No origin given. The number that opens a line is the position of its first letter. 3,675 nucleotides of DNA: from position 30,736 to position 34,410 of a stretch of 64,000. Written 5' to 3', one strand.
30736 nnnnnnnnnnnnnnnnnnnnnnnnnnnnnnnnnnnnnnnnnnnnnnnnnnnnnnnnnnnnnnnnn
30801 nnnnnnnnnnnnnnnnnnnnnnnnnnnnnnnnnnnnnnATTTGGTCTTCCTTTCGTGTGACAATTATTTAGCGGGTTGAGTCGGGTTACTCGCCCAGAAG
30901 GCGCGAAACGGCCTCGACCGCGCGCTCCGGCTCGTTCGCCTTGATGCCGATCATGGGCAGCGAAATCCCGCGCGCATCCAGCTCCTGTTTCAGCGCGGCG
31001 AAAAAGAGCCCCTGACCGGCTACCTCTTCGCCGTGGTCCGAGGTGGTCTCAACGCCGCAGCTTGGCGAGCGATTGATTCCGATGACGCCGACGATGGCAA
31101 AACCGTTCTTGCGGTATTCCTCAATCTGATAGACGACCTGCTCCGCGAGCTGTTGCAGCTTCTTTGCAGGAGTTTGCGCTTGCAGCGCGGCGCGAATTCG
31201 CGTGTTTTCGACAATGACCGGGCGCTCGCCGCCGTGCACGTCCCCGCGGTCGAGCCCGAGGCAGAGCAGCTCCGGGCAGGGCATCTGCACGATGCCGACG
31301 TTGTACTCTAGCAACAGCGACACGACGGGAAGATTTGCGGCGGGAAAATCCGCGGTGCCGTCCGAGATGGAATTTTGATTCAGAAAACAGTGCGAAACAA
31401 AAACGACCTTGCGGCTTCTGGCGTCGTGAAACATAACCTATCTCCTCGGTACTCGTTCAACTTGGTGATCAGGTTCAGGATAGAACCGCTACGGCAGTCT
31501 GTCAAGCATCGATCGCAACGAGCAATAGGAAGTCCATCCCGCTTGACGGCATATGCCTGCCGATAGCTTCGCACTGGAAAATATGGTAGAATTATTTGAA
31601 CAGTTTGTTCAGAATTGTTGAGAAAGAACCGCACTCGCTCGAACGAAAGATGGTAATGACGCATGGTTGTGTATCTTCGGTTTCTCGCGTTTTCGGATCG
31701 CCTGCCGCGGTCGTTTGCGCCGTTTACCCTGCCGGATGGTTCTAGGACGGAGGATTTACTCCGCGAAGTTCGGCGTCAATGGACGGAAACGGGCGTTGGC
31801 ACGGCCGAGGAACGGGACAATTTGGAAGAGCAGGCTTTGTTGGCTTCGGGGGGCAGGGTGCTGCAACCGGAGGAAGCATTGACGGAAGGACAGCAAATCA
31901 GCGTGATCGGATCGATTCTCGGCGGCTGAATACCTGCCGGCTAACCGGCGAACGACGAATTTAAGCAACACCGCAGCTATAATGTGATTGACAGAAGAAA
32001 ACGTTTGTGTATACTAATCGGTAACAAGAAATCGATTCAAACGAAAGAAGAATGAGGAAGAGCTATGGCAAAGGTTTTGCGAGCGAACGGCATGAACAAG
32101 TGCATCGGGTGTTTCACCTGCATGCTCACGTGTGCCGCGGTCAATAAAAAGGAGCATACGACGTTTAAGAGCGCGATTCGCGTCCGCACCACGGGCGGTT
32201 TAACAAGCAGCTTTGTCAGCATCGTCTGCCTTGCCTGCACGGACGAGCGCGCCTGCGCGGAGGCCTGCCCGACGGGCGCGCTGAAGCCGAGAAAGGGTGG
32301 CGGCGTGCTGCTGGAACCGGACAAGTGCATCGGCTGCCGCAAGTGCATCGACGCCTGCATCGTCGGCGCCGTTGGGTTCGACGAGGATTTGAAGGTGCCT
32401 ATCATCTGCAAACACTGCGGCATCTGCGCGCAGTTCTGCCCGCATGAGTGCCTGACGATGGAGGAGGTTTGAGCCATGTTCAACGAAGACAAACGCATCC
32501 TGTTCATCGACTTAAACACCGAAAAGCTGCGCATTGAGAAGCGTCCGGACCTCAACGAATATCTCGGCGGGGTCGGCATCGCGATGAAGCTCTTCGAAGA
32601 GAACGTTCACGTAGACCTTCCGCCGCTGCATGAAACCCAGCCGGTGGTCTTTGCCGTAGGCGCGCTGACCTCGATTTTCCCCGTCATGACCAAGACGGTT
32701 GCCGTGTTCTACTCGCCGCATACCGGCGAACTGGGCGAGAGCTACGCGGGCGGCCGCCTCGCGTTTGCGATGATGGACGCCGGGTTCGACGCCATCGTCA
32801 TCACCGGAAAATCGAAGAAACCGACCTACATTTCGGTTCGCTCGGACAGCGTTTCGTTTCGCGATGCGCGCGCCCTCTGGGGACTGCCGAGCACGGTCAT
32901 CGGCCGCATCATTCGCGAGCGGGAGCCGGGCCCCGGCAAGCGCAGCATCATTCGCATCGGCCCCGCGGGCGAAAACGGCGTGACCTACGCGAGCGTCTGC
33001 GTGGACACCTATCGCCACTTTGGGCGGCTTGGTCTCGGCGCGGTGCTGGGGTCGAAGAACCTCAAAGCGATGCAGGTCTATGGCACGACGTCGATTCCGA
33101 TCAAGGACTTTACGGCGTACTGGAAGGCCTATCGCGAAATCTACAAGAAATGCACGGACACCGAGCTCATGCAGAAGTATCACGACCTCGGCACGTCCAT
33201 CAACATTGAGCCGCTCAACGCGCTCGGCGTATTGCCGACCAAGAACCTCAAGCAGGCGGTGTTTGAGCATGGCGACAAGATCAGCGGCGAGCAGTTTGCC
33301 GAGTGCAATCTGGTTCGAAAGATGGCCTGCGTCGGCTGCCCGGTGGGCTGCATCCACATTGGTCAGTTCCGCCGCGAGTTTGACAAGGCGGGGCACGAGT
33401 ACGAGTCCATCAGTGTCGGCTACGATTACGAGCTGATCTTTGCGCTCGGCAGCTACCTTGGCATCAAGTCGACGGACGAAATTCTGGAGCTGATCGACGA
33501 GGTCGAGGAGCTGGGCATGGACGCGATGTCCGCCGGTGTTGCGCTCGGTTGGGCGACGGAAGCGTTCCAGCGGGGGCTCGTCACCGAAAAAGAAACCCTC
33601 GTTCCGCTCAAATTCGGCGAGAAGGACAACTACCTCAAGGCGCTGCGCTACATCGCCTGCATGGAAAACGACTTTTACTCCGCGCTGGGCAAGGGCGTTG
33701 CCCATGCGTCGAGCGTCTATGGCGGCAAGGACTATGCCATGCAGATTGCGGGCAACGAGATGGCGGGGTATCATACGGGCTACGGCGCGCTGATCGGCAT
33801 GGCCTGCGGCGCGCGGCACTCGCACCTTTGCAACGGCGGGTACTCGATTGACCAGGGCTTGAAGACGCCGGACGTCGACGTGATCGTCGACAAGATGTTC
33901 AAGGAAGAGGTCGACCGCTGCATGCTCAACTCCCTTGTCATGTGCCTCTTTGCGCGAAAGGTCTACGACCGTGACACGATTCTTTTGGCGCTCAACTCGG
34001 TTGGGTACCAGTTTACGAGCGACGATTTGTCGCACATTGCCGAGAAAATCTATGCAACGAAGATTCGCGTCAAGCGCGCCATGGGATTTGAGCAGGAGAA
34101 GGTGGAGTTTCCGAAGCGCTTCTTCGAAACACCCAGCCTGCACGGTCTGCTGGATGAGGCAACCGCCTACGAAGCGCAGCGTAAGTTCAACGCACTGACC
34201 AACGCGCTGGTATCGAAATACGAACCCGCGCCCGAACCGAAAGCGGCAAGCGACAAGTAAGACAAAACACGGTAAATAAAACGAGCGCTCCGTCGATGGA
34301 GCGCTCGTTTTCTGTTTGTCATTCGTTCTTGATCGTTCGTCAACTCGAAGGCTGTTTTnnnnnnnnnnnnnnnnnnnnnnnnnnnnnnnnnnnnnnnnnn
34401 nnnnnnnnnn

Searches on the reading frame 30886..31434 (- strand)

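Call 59: search_protein_families(library=pfam, proteins=[window:30886-31434:-], max_evalue=0.00001)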
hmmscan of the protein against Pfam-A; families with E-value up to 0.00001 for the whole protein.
window:30886-31434:- (182 aa): 1 family
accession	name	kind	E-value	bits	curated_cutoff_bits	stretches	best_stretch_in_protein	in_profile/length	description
PF04463.17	2-thiour_desulf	-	9.2e-08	32.6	34.7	1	11-151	1-132/141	2-thiouracil desulfurase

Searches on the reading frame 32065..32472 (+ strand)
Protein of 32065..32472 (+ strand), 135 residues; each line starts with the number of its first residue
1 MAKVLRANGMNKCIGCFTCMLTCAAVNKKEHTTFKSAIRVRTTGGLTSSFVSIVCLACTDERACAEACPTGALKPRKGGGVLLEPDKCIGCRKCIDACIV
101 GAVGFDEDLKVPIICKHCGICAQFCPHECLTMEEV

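Call 59: search_protein_families(library=pfam, proteins=[window:32065-32472:+], max_evalue=0.00001)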
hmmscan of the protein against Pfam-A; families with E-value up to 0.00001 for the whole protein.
window:32065-32472:+ (135 aa): 11 families
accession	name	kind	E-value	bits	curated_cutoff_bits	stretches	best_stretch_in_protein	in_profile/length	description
PF12838.12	Fer4_7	-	1e-11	45.5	27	0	55-102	2-52/52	4Fe-4S dicluster domain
PF12797.12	Fer4_2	-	2.2e-11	43.3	24.5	0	80-98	2-20/22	4Fe-4S binding domain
PF12837.12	Fer4_6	-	2e-10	40.5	25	0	85-102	6-23/24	4Fe-4S binding domain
PF00037.32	Fer4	-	2.6e-10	40.1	21.1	0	84-102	4-22/24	4Fe-4S binding domain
PF13237.11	Fer4_10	-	3.2e-08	33.8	25.5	0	82-126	3-53/53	4Fe-4S dicluster domain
PF13187.11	Fer4_9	-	5.1e-08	33.3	27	0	55-101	2-50/52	4Fe-4S dicluster domain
PF14697.11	Fer4_21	-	1.4e-07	31.9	35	1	84-132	4-59/59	4Fe-4S dicluster domain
PF13484.11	Fer4_16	-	1.6e-07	32.5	30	0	87-104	1-18/66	4Fe-4S double cluster binding domain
PF12800.12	Fer4_4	-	3.8e-07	30.3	24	0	85-98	1-14/17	4Fe-4S binding domain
PF13183.11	Fer4_8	-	4.4e-07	30.8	27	0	10-71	2-67/68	4Fe-4S dicluster domain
PF12798.12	Fer4_3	-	8.5e-06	26.7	27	0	88-102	1-15/15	4Fe-4S binding domain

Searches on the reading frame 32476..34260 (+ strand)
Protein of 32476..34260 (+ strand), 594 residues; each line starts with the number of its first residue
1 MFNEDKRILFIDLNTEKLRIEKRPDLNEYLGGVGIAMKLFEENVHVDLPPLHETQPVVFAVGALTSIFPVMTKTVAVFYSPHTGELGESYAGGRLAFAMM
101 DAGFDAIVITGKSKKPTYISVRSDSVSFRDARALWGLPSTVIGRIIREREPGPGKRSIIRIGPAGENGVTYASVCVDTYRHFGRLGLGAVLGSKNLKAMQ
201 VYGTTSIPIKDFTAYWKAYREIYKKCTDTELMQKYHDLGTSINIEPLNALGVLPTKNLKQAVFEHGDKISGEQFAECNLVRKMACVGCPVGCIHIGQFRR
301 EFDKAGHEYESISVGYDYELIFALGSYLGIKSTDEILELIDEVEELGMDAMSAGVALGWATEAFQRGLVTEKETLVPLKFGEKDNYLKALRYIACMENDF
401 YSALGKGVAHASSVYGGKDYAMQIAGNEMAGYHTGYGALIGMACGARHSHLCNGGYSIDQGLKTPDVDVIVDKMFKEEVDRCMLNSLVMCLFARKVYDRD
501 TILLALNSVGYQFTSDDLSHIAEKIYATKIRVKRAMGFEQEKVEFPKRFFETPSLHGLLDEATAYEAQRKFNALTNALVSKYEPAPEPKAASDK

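Call 59: search_protein_families(library=pfam, proteins=[window:32476-34260:+], max_evalue=0.00001)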
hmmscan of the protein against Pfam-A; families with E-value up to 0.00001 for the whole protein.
window:32476-34260:+ (594 aa): 2 families
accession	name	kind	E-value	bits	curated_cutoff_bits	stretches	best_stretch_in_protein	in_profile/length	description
PF02730.20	AFOR_N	-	8.3e-62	208.9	29.8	1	7-204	2-199/199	Aldehyde ferredoxin oxidoreductase, N-terminal domain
PF01314.23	AFOR_C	-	5.8e-61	207.2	27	1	218-560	2-350/385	Aldehyde ferredoxin oxidoreductase, domains 2 & 3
